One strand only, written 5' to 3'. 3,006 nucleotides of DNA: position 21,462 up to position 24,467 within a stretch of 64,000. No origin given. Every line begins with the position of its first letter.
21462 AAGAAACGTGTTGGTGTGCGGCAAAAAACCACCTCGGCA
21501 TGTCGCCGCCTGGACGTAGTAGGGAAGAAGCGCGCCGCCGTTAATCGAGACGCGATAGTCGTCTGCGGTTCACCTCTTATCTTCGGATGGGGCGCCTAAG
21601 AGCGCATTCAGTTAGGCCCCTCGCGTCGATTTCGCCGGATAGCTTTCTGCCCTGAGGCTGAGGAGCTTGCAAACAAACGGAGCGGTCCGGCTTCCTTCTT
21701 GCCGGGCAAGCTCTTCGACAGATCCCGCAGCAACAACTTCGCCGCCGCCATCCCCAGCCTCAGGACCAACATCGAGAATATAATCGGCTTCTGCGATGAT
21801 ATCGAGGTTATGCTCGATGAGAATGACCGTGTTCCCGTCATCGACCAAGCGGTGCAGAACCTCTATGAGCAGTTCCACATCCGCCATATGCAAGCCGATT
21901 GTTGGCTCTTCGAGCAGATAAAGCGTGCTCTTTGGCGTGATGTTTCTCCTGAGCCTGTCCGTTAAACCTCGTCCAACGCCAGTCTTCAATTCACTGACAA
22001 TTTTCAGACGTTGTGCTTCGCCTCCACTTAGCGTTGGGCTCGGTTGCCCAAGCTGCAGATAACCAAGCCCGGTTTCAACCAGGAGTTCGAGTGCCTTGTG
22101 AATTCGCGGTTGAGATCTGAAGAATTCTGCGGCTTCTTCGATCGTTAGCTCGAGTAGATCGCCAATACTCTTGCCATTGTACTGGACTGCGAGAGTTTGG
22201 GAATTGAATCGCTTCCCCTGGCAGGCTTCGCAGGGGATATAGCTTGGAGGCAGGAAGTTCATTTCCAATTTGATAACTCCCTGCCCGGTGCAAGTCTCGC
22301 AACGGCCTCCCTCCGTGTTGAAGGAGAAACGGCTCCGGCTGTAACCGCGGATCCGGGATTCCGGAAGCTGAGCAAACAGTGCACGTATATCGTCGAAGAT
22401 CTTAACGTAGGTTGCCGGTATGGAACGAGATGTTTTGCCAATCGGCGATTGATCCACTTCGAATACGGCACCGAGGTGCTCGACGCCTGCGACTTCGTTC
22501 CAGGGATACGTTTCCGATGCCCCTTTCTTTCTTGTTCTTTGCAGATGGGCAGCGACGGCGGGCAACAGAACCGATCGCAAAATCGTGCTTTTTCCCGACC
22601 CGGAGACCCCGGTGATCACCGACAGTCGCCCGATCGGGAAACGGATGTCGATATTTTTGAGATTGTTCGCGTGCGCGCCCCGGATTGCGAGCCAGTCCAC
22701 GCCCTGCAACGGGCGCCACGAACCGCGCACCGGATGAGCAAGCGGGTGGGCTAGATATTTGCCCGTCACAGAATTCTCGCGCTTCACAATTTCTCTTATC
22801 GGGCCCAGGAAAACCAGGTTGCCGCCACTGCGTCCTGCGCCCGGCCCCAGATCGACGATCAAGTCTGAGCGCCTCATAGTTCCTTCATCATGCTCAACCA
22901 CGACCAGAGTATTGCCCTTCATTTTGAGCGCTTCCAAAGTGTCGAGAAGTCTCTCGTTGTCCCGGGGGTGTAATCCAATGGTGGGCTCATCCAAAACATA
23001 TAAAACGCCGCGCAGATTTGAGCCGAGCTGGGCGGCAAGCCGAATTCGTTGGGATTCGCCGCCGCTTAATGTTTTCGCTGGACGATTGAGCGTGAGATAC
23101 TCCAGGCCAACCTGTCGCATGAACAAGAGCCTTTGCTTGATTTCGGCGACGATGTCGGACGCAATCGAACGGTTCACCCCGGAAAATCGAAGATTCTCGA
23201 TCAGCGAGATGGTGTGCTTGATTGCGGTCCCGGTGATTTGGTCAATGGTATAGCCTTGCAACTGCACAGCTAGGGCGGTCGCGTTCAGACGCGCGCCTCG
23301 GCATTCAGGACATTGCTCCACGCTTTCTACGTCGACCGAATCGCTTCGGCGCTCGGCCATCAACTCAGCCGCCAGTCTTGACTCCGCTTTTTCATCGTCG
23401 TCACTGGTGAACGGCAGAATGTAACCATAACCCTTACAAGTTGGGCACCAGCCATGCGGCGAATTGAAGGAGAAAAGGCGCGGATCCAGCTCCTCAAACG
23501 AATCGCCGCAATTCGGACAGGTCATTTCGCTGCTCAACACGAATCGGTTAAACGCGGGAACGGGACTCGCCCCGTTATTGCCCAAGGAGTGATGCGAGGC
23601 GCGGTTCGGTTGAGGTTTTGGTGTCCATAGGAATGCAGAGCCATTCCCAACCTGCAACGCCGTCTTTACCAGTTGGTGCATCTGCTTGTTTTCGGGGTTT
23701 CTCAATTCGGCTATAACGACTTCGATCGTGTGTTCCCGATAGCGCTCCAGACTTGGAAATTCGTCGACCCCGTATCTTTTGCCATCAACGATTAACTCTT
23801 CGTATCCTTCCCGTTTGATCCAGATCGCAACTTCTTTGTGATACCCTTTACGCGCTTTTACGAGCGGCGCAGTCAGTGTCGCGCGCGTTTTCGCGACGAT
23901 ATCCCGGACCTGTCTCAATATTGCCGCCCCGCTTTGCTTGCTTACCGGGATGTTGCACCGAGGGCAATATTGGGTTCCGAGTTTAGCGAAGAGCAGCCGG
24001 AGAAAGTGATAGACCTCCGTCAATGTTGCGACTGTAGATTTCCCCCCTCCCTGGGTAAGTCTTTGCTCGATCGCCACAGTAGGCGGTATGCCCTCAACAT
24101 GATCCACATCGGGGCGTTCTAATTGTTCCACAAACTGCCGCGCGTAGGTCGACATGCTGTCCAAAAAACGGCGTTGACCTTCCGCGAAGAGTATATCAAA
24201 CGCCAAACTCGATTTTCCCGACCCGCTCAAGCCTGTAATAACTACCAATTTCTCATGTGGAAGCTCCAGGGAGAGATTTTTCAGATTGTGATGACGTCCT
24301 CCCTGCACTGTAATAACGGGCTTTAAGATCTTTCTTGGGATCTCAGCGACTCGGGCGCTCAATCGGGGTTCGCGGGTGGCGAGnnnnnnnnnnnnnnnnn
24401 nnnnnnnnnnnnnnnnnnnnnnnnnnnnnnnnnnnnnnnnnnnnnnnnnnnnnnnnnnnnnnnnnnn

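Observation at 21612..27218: Covalent tandem UvrA-UvrA fusion (1868 aa, four ABC ATPase modules)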

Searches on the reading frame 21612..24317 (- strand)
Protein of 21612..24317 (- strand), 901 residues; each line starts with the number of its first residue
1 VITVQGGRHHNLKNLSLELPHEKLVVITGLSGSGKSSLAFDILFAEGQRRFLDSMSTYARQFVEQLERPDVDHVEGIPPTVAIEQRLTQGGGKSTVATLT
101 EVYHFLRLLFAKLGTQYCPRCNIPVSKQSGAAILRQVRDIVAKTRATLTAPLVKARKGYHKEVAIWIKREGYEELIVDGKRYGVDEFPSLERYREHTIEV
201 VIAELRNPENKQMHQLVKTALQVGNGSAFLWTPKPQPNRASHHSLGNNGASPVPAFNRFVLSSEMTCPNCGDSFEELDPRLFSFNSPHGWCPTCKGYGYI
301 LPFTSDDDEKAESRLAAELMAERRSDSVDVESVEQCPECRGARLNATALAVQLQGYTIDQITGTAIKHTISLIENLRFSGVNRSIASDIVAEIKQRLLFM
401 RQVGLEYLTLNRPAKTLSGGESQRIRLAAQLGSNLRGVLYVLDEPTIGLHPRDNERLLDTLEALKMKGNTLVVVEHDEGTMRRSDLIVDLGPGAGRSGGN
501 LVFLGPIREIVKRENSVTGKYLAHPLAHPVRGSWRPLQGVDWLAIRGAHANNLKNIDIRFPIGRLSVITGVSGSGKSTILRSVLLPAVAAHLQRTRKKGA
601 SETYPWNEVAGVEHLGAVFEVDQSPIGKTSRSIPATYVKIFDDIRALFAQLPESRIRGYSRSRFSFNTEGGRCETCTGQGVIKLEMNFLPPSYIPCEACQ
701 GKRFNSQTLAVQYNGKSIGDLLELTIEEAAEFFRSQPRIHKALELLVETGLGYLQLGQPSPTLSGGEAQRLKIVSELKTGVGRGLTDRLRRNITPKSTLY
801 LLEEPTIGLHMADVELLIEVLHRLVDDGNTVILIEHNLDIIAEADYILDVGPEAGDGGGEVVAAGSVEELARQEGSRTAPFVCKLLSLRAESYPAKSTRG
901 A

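Call 5: search_protein_families(library=ncbifam, proteins=[window:21612-24317:-], max_evalue=0.01)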
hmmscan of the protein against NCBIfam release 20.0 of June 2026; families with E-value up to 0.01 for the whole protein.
window:21612-24317:- (901 aa): 185 families (the best 25 are shown)
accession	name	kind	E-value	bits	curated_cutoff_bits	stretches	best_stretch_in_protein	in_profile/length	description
NF001503.0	PRK00349.1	equivalog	0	1059.3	1147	2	327-886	400-941/943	excinuclease ABC subunit UvrA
TIGR00630.1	uvra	equivalog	0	1044.6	729.8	2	321-871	391-924/924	excinuclease ABC subunit UvrA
NF001885.0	PRK00635.1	equivalog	7.2e-177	590.3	3054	2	332-876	395-910/1809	excinuclease ABC subunit A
TIGR03608.1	L_ocin_972_ABC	subfamily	7e-30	104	254.85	3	393-490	112-206/206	putative bacteriocin export ABC transporter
TIGR02857.1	CydD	equivalog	9.7e-30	104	435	4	408-490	450-529/529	thiol reductant ABC exporter subunit CydD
NF040873.1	AztA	equivalog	7.6e-28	97.4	220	3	379-489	86-190/191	zinc ABC transporter ATP-binding protein AztA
NF010068.0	PRK13548.1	equivalog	4.4e-25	88.3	261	3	399-477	121-202/261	heme ABC transporter ATP-binding protein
TIGR02673.1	FtsE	equivalog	4.5e-25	88.6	264.85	3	399-484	121-203/214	cell division ATP-binding protein FtsE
TIGR04521.1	ECF_ATPase_2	equivalog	1e-24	87.1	330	2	398-490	126-218/279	energy-coupling factor transporter ATPase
TIGR04520.1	ECF_ATPase_1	equivalog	3.8e-23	82.3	315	1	375-527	98-240/269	energy-coupling factor transporter ATPase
TIGR01166.1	cbiO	subfamily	1.5e-22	80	211.8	2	400-477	112-186/190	cobalt ABC transporter, ATP-binding protein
NF002981.0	PRK03695.1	equivalog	7.9e-22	77.8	281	2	409-488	123-208/253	vitamin B12 ABC transporter ATP-binding protein BtuD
TIGR02315.1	ABC_phnC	equivalog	1.3e-21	77.1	266.1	2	393-475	123-202/243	phosphonate ABC transporter ATP-binding protein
NF007027.0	PRK09493.1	equivalog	5.6e-21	75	379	2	371-480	93-198/240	glutamine ABC transporter ATP-binding protein GlnQ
TIGR02324.1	CP_lyasePhnL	equivalog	7e-21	74.7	256.3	2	376-480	115-211/224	phosphonate C-P lyase system protein PhnL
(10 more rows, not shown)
